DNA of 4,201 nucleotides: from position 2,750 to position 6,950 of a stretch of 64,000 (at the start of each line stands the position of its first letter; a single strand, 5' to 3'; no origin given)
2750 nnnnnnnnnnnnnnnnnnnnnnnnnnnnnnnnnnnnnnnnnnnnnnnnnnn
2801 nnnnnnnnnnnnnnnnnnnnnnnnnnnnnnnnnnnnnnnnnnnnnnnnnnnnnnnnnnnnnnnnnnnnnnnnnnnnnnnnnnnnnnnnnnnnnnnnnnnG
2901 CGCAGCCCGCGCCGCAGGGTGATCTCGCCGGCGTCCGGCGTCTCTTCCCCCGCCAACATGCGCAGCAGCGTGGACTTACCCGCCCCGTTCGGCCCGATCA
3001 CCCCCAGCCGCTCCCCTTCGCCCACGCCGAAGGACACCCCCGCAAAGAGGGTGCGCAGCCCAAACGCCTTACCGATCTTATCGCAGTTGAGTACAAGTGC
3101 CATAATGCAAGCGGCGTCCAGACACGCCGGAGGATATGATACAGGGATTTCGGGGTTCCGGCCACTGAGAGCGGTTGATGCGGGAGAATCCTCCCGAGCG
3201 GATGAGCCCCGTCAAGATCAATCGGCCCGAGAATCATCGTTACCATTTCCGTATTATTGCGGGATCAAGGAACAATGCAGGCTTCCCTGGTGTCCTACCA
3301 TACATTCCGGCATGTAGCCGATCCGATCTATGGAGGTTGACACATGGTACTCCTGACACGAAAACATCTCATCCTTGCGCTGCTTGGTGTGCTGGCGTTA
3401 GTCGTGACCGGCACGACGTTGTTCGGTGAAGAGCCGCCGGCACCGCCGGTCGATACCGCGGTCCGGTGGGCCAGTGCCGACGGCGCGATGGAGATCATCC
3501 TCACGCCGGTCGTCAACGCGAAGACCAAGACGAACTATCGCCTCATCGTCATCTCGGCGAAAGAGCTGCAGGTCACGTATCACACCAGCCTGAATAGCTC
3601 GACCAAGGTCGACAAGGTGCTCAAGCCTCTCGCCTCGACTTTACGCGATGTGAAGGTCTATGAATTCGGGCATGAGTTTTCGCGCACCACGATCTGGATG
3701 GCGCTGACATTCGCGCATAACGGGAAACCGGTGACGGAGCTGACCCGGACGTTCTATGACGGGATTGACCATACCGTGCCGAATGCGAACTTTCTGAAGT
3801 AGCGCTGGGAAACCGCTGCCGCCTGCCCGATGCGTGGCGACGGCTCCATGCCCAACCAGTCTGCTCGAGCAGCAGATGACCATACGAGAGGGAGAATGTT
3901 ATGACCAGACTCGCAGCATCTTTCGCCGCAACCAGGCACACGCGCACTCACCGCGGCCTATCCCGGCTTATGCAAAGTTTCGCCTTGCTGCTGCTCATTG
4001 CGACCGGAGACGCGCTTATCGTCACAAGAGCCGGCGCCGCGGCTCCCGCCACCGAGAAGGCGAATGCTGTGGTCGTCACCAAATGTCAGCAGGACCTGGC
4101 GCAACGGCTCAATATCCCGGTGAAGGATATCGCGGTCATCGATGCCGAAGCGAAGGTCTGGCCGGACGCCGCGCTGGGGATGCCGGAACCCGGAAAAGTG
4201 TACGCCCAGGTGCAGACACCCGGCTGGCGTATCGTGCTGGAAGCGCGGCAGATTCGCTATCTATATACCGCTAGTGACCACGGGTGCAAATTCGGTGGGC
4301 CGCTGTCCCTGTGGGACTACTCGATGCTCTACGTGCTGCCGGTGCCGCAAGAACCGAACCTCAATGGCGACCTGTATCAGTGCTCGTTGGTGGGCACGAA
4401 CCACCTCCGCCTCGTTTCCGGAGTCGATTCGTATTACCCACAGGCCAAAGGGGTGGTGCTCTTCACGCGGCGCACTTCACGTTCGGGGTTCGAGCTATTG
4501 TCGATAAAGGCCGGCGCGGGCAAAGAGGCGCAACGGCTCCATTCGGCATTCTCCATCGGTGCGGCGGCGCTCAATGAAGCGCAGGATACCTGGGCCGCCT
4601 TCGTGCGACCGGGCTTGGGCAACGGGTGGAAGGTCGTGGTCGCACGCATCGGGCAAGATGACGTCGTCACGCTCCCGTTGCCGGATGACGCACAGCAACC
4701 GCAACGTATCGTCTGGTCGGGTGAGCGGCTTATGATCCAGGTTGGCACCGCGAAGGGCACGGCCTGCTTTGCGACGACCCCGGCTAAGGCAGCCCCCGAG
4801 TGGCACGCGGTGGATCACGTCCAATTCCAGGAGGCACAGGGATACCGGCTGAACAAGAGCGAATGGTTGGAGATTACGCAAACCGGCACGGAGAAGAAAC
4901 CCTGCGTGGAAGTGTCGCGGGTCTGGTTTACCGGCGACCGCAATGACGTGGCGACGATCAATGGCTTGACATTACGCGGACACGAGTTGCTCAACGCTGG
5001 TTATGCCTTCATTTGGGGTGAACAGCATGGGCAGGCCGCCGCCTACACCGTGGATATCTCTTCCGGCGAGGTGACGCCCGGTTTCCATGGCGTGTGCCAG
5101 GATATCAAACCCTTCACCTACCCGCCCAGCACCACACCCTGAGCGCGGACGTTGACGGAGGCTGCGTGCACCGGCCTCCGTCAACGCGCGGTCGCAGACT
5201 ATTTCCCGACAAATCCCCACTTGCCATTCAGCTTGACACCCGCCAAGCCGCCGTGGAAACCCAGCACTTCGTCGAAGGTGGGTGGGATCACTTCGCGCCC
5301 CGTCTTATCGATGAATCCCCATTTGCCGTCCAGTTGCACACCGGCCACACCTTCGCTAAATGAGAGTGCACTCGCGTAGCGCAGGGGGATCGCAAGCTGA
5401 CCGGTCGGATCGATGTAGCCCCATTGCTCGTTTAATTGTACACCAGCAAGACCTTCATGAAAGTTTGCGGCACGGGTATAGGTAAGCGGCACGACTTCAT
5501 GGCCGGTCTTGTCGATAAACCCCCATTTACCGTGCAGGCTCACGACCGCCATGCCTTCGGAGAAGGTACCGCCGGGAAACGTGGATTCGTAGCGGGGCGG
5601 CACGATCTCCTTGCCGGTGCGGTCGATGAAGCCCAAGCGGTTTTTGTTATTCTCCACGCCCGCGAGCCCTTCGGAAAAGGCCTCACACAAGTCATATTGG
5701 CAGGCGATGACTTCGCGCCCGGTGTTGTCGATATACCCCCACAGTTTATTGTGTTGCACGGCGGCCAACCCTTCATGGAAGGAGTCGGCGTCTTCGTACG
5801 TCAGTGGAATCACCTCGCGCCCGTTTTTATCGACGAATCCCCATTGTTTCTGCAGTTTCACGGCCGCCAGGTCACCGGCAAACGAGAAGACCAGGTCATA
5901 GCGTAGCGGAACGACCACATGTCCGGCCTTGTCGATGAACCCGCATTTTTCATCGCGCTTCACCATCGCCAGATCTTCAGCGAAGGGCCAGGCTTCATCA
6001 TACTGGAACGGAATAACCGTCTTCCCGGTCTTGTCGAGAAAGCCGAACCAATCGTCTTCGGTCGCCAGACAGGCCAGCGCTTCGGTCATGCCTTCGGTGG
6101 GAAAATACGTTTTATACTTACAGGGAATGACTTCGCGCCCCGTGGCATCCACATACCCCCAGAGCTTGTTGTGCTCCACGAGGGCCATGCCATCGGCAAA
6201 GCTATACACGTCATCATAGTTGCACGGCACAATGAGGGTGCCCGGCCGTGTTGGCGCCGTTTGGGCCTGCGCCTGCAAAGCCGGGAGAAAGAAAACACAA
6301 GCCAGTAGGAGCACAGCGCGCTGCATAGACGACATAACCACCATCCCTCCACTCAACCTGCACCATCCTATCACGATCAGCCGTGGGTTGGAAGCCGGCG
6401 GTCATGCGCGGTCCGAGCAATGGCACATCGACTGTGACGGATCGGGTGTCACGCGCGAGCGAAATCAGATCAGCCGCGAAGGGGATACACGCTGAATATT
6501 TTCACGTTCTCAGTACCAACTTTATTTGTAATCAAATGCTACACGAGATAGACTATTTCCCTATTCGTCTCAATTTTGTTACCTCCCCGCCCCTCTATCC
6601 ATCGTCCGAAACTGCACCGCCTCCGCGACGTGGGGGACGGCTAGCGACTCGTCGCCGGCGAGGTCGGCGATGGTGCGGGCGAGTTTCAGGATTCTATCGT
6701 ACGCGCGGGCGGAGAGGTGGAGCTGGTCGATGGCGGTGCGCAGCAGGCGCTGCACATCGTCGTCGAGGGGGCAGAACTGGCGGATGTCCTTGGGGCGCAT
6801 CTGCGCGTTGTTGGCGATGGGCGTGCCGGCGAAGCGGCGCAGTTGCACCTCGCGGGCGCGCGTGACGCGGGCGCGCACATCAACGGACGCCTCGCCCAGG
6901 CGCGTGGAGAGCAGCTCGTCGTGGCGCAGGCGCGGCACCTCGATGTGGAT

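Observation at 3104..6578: Lower-GC island encoding three secreted proteins, ending in an AT-rich (about 35% GC) 100-bp tract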

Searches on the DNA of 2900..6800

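Call 49: search_rna_families(source=window, start=2900, end=6800, threshold=evalue, max_evalue=1)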
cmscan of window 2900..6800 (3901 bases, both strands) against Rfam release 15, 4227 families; matches with E-value up to 1: 0.
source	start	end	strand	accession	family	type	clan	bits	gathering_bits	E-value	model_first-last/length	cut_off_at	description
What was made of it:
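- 6336..6578 (.): yifB-WG intergenic spacer. It contains a candidate extended -10 element (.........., about 6355-6375) and, further upstream, the 36%-GC tract 6480-6578, which begins immediately after the yifB stop codon. The right compositional boundary lies here (maximum-likelihood estimate 6585). No Rfam family (call 49).
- Tried and rejected: An RNA element in the AT-rich tract or elsewhere in 2900-6800: no Rfam match at E<=1 (call 49).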
